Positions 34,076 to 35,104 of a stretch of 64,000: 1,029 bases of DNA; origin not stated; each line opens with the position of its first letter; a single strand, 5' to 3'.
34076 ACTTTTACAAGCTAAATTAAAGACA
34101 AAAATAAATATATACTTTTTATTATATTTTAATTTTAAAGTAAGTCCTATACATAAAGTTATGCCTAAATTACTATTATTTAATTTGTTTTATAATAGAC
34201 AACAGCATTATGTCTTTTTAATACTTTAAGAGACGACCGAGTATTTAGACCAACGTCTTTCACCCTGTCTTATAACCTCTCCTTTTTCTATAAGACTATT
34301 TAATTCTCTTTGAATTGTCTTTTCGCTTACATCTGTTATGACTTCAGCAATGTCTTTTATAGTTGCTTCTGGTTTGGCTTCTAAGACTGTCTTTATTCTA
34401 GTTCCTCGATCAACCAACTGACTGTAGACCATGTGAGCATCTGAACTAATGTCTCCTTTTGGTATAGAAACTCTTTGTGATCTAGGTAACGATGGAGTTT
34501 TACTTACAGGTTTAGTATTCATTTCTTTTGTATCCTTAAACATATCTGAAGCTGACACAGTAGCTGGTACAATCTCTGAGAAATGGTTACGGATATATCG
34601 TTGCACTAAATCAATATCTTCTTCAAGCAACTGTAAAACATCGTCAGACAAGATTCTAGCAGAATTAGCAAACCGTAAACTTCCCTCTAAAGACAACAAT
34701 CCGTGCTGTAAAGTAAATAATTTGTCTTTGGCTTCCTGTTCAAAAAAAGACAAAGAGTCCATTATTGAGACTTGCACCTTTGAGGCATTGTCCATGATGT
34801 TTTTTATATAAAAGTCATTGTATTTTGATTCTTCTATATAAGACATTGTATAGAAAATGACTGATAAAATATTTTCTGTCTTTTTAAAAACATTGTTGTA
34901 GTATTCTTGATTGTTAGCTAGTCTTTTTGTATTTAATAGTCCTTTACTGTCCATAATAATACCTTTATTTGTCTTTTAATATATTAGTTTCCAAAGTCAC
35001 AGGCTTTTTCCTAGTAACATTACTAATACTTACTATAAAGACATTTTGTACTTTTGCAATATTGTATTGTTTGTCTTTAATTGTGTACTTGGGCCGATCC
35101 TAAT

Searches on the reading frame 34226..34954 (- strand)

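Call 19: search_protein_families(library=pfam, proteins=[window:34226-34954:-], max_evalue=0.01)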
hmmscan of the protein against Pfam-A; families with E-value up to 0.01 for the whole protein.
window:34226-34954:- (242 aa): 3 families
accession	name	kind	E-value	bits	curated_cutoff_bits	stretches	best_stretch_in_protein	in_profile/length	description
PF01978.25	TrmB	-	0.00037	20.7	25.6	1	193-241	19-65/68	Sugar-specific transcriptional regulator TrmB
PF08220.18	HTH_DeoR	-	0.0049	17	21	1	187-229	5-46/57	DeoR-like helix-turn-helix domain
PF08279.18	HTH_11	-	0.0092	16.3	25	0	189-228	7-46/55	HTH domain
